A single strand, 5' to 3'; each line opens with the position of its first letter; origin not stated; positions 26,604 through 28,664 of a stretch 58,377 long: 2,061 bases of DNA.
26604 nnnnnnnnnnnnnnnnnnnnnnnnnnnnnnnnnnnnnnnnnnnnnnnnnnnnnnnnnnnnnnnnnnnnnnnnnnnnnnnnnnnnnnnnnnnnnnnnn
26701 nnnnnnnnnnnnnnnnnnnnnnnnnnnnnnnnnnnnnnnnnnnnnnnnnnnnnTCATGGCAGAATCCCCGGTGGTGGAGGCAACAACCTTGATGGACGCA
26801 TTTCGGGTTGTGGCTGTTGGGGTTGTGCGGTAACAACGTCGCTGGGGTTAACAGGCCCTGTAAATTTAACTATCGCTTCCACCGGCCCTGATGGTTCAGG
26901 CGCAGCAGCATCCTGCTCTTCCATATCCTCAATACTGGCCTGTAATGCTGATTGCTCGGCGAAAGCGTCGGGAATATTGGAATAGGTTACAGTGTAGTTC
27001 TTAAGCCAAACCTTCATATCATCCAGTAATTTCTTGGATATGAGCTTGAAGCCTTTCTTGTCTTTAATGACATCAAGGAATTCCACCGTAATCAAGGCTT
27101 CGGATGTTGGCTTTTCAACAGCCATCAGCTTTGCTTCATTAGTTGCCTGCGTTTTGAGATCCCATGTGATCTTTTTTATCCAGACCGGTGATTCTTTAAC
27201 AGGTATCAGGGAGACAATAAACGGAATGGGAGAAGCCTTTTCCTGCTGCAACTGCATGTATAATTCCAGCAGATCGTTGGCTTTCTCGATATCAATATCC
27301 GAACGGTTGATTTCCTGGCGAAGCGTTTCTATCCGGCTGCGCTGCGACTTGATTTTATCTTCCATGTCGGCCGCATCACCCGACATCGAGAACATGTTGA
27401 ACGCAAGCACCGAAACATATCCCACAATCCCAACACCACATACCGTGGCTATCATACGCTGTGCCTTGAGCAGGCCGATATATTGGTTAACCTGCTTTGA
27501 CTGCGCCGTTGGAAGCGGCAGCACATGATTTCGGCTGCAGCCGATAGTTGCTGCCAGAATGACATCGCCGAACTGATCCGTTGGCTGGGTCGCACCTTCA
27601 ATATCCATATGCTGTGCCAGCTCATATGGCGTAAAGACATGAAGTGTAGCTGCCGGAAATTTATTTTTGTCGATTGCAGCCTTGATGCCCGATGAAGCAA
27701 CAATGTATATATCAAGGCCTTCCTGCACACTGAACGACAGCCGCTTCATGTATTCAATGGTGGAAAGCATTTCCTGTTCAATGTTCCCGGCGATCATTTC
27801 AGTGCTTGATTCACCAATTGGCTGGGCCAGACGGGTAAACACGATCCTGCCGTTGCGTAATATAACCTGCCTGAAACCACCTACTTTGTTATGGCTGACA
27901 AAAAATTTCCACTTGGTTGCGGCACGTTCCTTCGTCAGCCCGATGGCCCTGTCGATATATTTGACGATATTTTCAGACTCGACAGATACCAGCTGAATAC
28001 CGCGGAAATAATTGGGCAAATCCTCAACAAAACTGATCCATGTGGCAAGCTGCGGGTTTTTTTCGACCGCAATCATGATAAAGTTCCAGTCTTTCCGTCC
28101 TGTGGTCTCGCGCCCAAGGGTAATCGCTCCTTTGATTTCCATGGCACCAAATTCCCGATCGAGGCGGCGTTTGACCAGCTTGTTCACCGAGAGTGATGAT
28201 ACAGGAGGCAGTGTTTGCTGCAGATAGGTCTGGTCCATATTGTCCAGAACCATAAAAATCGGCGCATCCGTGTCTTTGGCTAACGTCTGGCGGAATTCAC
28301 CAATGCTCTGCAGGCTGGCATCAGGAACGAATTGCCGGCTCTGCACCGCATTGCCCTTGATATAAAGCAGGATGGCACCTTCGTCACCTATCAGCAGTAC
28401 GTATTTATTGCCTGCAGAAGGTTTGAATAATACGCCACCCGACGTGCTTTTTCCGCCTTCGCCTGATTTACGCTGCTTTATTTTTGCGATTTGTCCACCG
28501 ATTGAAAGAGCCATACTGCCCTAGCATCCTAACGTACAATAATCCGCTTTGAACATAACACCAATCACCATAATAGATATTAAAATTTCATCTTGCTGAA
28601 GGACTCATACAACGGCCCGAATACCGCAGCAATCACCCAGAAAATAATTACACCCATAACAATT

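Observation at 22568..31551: Non-canonical type IV pilus assembly operon: PilM-PilN fusion, PilO/PilP-like proteins, ABC ATPase and Wzy_C protein, but no pilin or secretin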

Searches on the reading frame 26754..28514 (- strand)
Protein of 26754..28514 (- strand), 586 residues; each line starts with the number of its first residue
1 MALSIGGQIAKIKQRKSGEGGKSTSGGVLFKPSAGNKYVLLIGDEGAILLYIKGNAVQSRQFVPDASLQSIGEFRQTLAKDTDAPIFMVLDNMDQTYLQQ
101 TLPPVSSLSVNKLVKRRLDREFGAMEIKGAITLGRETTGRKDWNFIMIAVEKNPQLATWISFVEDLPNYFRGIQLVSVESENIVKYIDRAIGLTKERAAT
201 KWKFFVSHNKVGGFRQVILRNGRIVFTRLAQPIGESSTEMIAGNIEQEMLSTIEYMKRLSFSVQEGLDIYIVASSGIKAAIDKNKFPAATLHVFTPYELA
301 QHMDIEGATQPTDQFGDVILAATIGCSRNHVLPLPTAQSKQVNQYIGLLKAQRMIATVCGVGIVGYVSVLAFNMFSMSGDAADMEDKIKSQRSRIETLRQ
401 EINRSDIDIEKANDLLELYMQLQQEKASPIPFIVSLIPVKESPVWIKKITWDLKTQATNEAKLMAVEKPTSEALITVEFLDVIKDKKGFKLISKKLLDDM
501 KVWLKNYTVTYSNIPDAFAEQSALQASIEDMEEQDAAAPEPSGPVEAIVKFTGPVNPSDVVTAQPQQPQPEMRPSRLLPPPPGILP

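Call 4: search_protein_families(library=pfam, proteins=[window:26754-28514:-], max_evalue=0.01)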
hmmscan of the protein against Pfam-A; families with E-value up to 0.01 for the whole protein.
window:26754-28514:- (586 aa): 0 families

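Call 6: search_protein_families(library=ncbifam, proteins=[window:26754-28514:-], max_evalue=0.01)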
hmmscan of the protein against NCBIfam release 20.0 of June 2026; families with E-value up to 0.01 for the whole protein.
window:26754-28514:- (586 aa): 0 families

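Call 8: find_homologous_proteins(query=window:26754-28514:-)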
Query window:26754-28514:- (586 aa): 341 proteins with E <= 0.001 among 8000 candidates; the best 120 are listed.
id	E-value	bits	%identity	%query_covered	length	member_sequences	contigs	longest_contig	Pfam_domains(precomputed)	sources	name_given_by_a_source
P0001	0.0e+0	1296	100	100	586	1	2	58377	-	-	-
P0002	3.8e-259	879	70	96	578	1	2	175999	-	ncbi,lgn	-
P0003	1.8e-253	860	70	94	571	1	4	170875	-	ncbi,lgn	ncbi:MAG: hypothetical protein ACK502_02740 [Alphaproteobacteria bacterium]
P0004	4.7e-226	770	61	98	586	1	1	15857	-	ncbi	-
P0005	3.5e-207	707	59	92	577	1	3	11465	-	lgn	-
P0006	2.6e-202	691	58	90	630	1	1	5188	-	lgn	-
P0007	2.1e-201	688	56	93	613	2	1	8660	-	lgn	-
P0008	5.6e-193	660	54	98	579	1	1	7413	-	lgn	-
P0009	7.2e-179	614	55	85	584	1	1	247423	-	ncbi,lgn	-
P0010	3.9e-176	605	52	94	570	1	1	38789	-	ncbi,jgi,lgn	-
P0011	1.2e-174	600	53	88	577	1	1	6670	-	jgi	jgi:hypothetical protein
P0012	1.3e-174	600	52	92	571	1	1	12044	-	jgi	jgi:hypothetical protein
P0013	3.4e-174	598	50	98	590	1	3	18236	-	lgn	-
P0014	5.5e-173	594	52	90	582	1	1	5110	-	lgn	-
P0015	6.5e-173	594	51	90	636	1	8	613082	-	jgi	jgi:uncharacterized coiled-coil protein SlyX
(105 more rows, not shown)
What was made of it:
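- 26754..28514 (-): MN586: fused PilM-like and PilN-like protein (GspL-like architecture). Cytoplasmic actin-fold domain about 30-335, TM 354-372, coiled coil, periplasmic alpha-beta-beta-alpha-beta-beta domain about 430-554, Pro-rich tail. 341 homologues, all unnamed (call 8).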

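Call 11: find_related_loci(query=A1, collection=genome_contigs, flank=10000)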
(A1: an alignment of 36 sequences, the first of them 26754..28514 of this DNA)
Query A1 (586 aa) in genome_contigs; peptide patterns used: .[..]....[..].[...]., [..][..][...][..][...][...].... (x = any residue, [..] = any of these).
114 stretches matched a pattern; 63 encode a relative of the query (tblastn E <= 1e-3); 61 distinct loci.
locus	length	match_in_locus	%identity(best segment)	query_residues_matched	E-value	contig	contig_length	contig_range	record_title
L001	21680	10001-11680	70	1-565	0e+0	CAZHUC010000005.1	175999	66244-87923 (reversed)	MAG TPA_asm: uncultured Rickettsiales bacterium isolate SRP329715_co2_387 genome assembly, contig: NODE_148_length_17599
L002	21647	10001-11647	70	1-549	0e+0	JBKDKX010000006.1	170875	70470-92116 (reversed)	MAG: Alphaproteobacteria bacterium isolate samp_2119_metabat2_316 samp_2119_290121, whole genome shotgun sequence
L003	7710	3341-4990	56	11-553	0e+0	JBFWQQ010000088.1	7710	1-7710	MAG: Alphaproteobacteria bacterium isolate CA_2019_TPBF_187 NODE_37741_length_7710_cov_4.132138_TPBF, whole genome shotg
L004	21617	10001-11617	52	20-570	0e+0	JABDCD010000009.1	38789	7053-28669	MAG: Alphaproteobacteria bacterium isolate BWMinControl_Nextera46_MAG5 3300020797.a:Ga0207022_10031, whole genome shotgu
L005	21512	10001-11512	55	30-525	0e+0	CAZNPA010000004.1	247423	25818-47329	MAG TPA_asm: uncultured Rickettsiales bacterium isolate binchicken_co199_43 genome assembly, contig: NODE_43_length_2474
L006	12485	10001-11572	49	8-539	2e-173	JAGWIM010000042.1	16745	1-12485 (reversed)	MAG: Pseudomonadota bacterium isolate REEB114 contig-150_4296, whole genome shotgun sequence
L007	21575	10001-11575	50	8-535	7e-171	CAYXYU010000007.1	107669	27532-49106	MAG TPA_asm: uncultured Rickettsiales bacterium isolate binchicken_co350_18 genome assembly, contig: NODE_254_length_107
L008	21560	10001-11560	47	8-528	2e-163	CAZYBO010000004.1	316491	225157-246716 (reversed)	MAG TPA_asm: uncultured Rickettsiales bacterium isolate SRP302895_co1_247 genome assembly, contig: NODE_48_length_316491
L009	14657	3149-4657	47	30-533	1e-161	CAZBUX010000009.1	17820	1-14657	MAG TPA_asm: uncultured Rickettsiales bacterium isolate SRP329715_co2_1 genome assembly, contig: NODE_6118_length_17820_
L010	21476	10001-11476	50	35-530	7e-162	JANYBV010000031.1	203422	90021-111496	MAG: Alphaproteobacteria bacterium isolate 336R_metabinner_1_sub 336R_k141_1622920, whole genome shotgun sequence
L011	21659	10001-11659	46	27-568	3e-161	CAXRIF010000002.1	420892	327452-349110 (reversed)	MAG: Rickettsiales bacterium isolate YZ12B_2.110 genome assembly, contig: k141_1159650, whole genome shotgun sequence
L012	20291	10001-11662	47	23-555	3e-160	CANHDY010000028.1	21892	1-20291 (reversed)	MAG: Rickettsiales bacterium isolate RE-15aug16-6 genome assembly, contig: RE-15aug16-6.fna-C28, whole genome shotgun se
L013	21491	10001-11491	47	35-541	4e-159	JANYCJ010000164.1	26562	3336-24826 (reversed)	MAG: Alphaproteobacteria bacterium isolate 336R_metabinner_139 336R_k141_2241228, whole genome shotgun sequence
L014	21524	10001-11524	48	35-529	3e-154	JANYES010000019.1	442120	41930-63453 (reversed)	MAG: Alphaproteobacteria bacterium isolate 338R_metabinner_4 338R_k141_612875, whole genome shotgun sequence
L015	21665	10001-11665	48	11-554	4e-174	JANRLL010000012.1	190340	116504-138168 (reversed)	MAG: Rickettsiales bacterium isolate bins.21 k141_721264, whole genome shotgun sequence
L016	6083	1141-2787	45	34-574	5e-154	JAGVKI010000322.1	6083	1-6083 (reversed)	MAG: Alphaproteobacteria bacterium isolate SW_32 c_000000137678, whole genome shotgun sequence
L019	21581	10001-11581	44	18-533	2e-144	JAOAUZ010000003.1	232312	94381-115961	MAG: Rickettsiales bacterium isolate ssMAG-31 ss-C110, whole genome shotgun sequence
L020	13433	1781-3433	43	30-572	4e-143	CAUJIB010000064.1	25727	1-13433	MAG: Pseudomonadota bacterium isolate KLAP23 genome assembly, contig: KLAP23_805145, whole genome shotgun sequence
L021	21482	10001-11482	42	30-522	1e-140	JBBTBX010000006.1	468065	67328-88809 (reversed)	MAG: Pseudomonadota bacterium isolate H41-bin258_1 H41_bin258_1_000000000006, whole genome shotgun sequence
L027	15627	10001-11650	39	25-575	5e-128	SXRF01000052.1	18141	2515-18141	MAG: Rickettsiales bacterium isolate F1-140-MAGs051 F1-140__c208622, whole genome shotgun sequence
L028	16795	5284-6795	47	34-561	7e-162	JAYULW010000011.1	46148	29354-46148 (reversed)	MAG: Alphaproteobacteria bacterium isolate GFS_9416 GFS_9416_10, whole genome shotgun sequence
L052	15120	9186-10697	25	30-537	1e-51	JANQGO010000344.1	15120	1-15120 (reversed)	MAG: Alphaproteobacteria bacterium isolate PL23b_bin.48 k99_1108530, whole genome shotgun sequence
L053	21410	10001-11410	25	36-515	4e-51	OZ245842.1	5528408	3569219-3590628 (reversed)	MAG: Alphaproteobacteria bacterium isolate 8fa29e53-599d-4395-9acb-6f40a3095647 genome assembly, chromosome: 1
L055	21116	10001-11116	29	36-410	5e-47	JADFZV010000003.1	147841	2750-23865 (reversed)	MAG: Alphaproteobacteria bacterium isolate nKLKbin1 nKLK_bin1_NODE_3_length_147841_cov_4.154975, whole genome shotgun se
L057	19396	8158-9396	25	33-449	9e-43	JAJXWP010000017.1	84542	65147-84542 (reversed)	MAG: Proteobacteria bacterium isolate BP5.bin88 NODE_372_length_84542_cov_2.663733, whole genome shotgun sequence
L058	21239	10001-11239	26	33-449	2e-41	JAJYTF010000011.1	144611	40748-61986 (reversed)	MAG: Proteobacteria bacterium isolate DX1.bin89 NODE_82_length_144611_cov_6.887946, whole genome shotgun sequence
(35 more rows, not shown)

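Call 17: predict_structure(alignment_id=A1)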
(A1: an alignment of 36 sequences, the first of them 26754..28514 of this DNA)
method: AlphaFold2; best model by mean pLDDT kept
length: 586 residues; sequences in the alignment: 36
mean_pLDDT: 79.8   pTM: 0.60
mean pLDDT of the five models: 79.8, 79.4, 77.2, 76.5, 71.9
residues with pLDDT >= 90: 263; 70-90: 171; 50-70: 83; < 50: 69
segments of 3 or more residues with pLDDT < 50: 1-3, 19-26, 405-409, 456-466, 521-540, 560-577, 584-586
pLDDT, mean of each block of 10 residues (from residue 1): 58 56 53 94 93 95 91 93 95 91 91 94 93 88 94 92 93 95 92 69 91 86 90 81 93 90 92 93 92 95 92 89 94 91 90 95 94 88 87 81 53 62 68 76 77 58 52 80 66 82 80 67 37 42 71 66 39 47 50
secondary structure, 60 per line:
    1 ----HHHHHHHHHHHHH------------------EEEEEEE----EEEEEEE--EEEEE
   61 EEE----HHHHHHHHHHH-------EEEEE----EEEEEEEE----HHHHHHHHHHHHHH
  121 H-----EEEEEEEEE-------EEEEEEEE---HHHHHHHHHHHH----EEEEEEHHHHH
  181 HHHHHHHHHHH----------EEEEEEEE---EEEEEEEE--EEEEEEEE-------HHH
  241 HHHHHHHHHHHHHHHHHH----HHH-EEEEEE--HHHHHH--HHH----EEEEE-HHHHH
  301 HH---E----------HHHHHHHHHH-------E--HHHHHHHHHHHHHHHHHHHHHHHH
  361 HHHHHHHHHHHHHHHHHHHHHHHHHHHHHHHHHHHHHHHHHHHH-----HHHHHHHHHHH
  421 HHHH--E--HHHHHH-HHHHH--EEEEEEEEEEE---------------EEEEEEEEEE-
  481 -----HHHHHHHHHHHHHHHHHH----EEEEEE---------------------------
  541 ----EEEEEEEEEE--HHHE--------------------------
elements in order: H5-17 E36-42 E47-53 E56-63 H68-78 E86-90 E95-102 H107-121 E127-135 E143-150 H154-165 E170-175 H176-191 E202-209 E213-220 E223-230 H238-258 E267-272 H275-280 E290-294 H296-302 H317-326 H337-404 H410-424 H430-435 H437-441 E444-454 E470-479 H486-503 E508-513 E545-554
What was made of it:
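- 26754..28514 (-): AlphaFold2 model, mean pLDDT 79.8 (call 17).
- On T4aP alignment subcomplex PilM/PilN/PilO/PilP: The AlphaFold2 model of residues 30-335 has pLDDT mostly >90 (call 17).
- Secondary-structure order H430-441, E444-454, E470-479, H486-503, E508-513, E545-554 (call 17).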

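Call 22: fold_search(model_id=the predicted structure, library=pdb)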
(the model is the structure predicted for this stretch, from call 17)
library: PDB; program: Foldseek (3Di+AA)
matches with E <= 10: 1011; with E <= 0.001: 54
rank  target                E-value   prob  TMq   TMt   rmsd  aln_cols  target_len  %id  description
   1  5eou_B                1.0e-10  1.00  0.36  0.55   6.1       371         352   13  Pseudomonas aeruginosa PilM:PilN1-12 bound to ATP (released 2016-04-27)
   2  5eou_A                1.2e-10  1.00  0.36  0.58   5.5       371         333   10  Pseudomonas aeruginosa PilM:PilN1-12 bound to ATP (released 2016-04-27)
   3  3hrg                  3.2e-10  1.00  0.27  0.51   6.9       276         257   14  Crystal structure of Bacteroides thetaiotaomicron BT_3980, protein with actin-like ATPase fold and unknown function (NP_ (released 2009-06-23)
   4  5eoy_A                5.9e-10  1.00  0.33  0.49   7.7       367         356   12  Pseudomonas aeruginosa SeMet-PilM bound to ADP (released 2016-04-27)
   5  5eoy_B                7.4e-10  1.00  0.31  0.46   7.5       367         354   11  Pseudomonas aeruginosa SeMet-PilM bound to ADP (released 2016-04-27)
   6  5eox_B                3.4e-09  1.00  0.32  0.48   7.2       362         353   12  Pseudomonas aeruginosa PilM bound to ADP (released 2016-04-27)
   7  5eox_A                3.7e-09  1.00  0.32  0.48   7.1       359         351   12  Pseudomonas aeruginosa PilM bound to ADP (released 2016-04-27)
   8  2ych_A                5.1e-09  1.00  0.36  0.58   5.6       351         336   11  PilM-PilN type IV pilus biogenesis complex (released 2011-05-11)
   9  5eq6_A                7.6e-09  1.00  0.32  0.48   7.6       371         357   12  Pseudomonas aeruginosa PilM bound to AMP-PNP (released 2016-04-27)
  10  5eq6_B                9.1e-09  1.00  0.33  0.50   7.1       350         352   13  Pseudomonas aeruginosa PilM bound to AMP-PNP (released 2016-04-27)
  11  3jc8_Ma               9.6e-09  1.00  0.31  0.47   7.4       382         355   13  Architectural model of the type IVa pilus machine in a piliated state (released 2016-03-16)
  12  3wqt_A                1.3e-08  1.00  0.31  0.45   7.6       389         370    8  Staphylococcus aureus FtsA complexed with AMPPNP (released 2014-10-08)
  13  3wt0_D                1.4e-08  1.00  0.33  0.47   7.3       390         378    9  Crystal Structure Analysis of Cell Division Protein (released 2015-04-29)
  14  4a2a_A                1.7e-08  1.00  0.33  0.48   6.5       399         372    9  Thermotoga maritima FtsA:FtsZ(336-351) (released 2012-04-25)
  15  3wt0_A                1.9e-08  1.00  0.34  0.49   6.7       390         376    9  Crystal Structure Analysis of Cell Division Protein (released 2015-04-29)
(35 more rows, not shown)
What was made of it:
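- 26754..28514 (-): Foldseek against PDB: PilM 5eou E 1e-10, PilM 2ych, FtsA, and the EpsL/GspL cytoplasmic domain (call 22).
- On T4aP alignment subcomplex PilM/PilN/PilO/PilP: Foldseek top hits are PilM 5eou (E 1e-10), PilM 2ych and 3jc8_Ma (call 22).
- MN586 model and PilM/FtsA/GspL fold matches: calls 17, 22.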

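Call 23: search_protein_families(library=pfam, proteins=[L019:13924-14700:+, L020:5561-6343:+, L021:13857-14576:+, L027:13805-14590:+, L004:13932-14309:+, L058:13449-13886:+, L016:5112-5645:+, L009:7024-7377:+], max_evalue=0.01)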
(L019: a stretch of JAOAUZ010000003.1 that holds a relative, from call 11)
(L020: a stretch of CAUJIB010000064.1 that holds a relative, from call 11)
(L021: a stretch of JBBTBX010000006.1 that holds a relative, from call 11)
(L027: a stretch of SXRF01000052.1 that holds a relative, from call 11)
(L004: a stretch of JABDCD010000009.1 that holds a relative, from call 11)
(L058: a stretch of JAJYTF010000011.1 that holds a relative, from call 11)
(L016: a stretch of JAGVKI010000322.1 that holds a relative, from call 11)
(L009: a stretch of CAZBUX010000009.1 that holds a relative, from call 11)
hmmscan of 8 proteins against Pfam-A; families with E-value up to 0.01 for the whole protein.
L019:13924-14700:+ (258 aa): 1 family
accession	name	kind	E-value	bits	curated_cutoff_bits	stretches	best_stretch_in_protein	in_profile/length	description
PF06912.16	DUF1275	-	1.2e-36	126.8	25.4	1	27-237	3-192/193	Protein of unknown function (DUF1275)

L020:5561-6343:+ (260 aa): 1 family
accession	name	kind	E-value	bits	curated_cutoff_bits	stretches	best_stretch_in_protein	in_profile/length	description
PF06912.16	DUF1275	-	1.5e-38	133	25.4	1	36-239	3-192/193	Protein of unknown function (DUF1275)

L021:13857-14576:+ (239 aa): 1 family
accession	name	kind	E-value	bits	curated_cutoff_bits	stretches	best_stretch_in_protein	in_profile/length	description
PF06912.16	DUF1275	-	5.2e-37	128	25.4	1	15-220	1-191/193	Protein of unknown function (DUF1275)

L027:13805-14590:+ (261 aa): 1 family
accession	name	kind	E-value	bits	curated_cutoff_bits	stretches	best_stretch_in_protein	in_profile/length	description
PF09608.15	Alph_Pro_TM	-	1.3e-67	228.4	24.5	1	39-258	2-226/227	Putative transmembrane protein (Alph_Pro_TM)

L004:13932-14309:+ (125 aa): 0 families

L058:13449-13886:+ (145 aa): 1 family
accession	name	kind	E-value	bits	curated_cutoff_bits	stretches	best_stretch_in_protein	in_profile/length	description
PF01541.30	GIY-YIG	-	3.7e-15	56.4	22.6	1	40-111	3-76/78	GIY-YIG catalytic domain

L016:5112-5645:+ (177 aa): 0 families

L009:7024-7377:+ (117 aa): 0 families
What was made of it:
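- Tried and rejected: The downstream ORFs are DUF1275, Alph_Pro_TM, GIY-YIG or nothing (call 23).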

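Call 27: search_solved_structures(query=A1, max_evalue=10)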
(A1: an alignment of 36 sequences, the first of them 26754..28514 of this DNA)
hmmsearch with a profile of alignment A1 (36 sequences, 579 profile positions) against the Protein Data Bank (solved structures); distinct sequences matched with E-value up to 10: 1.
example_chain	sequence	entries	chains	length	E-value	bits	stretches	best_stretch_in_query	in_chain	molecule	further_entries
5c8j_I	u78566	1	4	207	0.45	12.4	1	377-446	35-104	Protein MJ0480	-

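Call 52: search_protein_families(library=pfam, proteins=[L058:75-839:+, L058:938-3016:+, L058:3016-3783:+, L058:3787-4512:+, L058:4376-5380:+, L058:16232-17857:-, L058:17380-18393:-, L058:18482-19951:+, L005:14017-15066:-, L058:12219-12698:+], max_evalue=0.01)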
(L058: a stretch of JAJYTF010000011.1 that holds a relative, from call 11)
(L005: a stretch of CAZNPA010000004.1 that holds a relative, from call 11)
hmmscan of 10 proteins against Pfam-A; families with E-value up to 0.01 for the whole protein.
L058:75-839:+ (254 aa): 2 families
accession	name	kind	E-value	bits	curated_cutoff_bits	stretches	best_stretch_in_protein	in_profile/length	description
PF06750.18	A24_N_bact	-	2.3e-27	95.3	23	1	16-97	2-83/84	Bacterial Peptidase A24 N-terminal domain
PF01478.23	Peptidase_A24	-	6.2e-11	43.1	26.5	1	111-217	3-104/104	Type IV leader peptidase family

L058:938-3016:+ (692 aa): 2 families
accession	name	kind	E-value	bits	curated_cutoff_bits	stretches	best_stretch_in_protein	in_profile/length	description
PF00263.26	Secretin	-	2.5e-29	102.5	27.5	1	462-666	2-168/169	Bacterial type II and III secretion system protein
PF07655.18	Secretin_N_2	-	0.001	20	23.4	1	150-216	2-80/91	Secretin N-terminal domain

L058:3016-3783:+ (255 aa): 0 families

L058:3787-4512:+ (241 aa): 0 families

L058:4376-5380:+ (334 aa): 1 family
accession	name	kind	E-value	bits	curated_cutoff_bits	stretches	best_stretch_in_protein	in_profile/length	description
PF07963.17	N_methyl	-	1.1e-06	28.4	21.2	1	94-117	4-27/27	Prokaryotic N-terminal methylation motif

L058:16232-17857:- (541 aa): 16 families
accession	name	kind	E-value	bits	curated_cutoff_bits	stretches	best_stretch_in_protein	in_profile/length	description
PF14559.12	TPR_19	-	2.6e-11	44.1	25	1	364-418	5-59/68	Tetratricopeptide repeat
PF13432.12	TPR_16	-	1.6e-09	38.5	32.7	2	359-416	6-63/65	Tetratricopeptide repeat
PF13428.12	TPR_14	-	2.2e-09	37.5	23.5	1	386-425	3-42/44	Tetratricopeptide repeat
PF01464.25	SLT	-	3e-09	36.9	21.3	1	254-319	36-100/117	Transglycosylase SLT domain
PF07719.23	TPR_2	-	2.6e-07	30.7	27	1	386-417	3-34/34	Tetratricopeptide repeat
PF13371.12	TPR_9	-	3.1e-07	30.8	35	1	362-418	7-63/73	Tetratricopeptide repeat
PF13424.12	TPR_12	-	1.7e-06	28.6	30.1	1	364-414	24-75/77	Tetratricopeptide repeat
PF13431.12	TPR_17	-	2.2e-06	27.9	24.4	0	477-506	5-34/34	Tetratricopeptide repeat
PF13174.12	TPR_6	-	4.1e-05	24.4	26.3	0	386-416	2-32/33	Tetratricopeptide repeat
PF25062.1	ARM_TT21_N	-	8.2e-05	22.9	40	0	308-413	106-197/222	Tetratricopeptide repeat protein 21 N-terminal ARM repeat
PF25060.1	ARM_TT21_2nd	-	0.00017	21.6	27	1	360-431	66-139/270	Tetratricopeptide repeat protein 21 second ARM domain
PF13414.12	TPR_11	-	0.0003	20.9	26.8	0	397-417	7-27/42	TPR repeat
PF23914.1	TPR_CcmH_CycH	-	0.0006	20.1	42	0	461-508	60-107/158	Cytochrome c-type biogenesis protein H TPR domain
PF25064.1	ARM_TT21_5th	-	0.00066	20.4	27.8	1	359-413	10-64/117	TT21 fifth ARM repeats domain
PF13429.12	TPR_15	-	0.002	18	26.2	1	373-506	135-269/280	Tetratricopeptide repeat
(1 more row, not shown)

L058:17380-18393:- (337 aa): 1 family
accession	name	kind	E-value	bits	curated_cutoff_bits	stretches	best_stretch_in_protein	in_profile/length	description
PF07963.17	N_methyl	-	1.3e-07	31.3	21.2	1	20-44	1-25/27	Prokaryotic N-terminal methylation motif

L058:18482-19951:+ (489 aa): 3 families
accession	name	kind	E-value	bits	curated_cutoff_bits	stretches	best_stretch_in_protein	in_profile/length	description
PF04140.19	ICMT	-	3.5e-07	31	24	1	345-422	20-93/95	Isoprenylcysteine carboxyl methyltransferase (ICMT) family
PF04191.18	PEMT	-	7.1e-05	23.6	25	1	348-424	31-100/105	Phospholipid methyltransferase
PF06966.17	DUF1295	-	0.00037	20.5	20.4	1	359-411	154-207/235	Protein of unknown function (DUF1295)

L005:14017-15066:- (349 aa): 1 family
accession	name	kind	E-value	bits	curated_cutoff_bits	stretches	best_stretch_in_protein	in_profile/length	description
PF07963.17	N_methyl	-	8.8e-06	25.5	21.2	1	52-76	2-26/27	Prokaryotic N-terminal methylation motif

L058:12219-12698:+ (159 aa): 0 families
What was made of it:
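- On MSHA-type pilus: Pfam Secretin_N_2 gives a weak hit (call 52).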
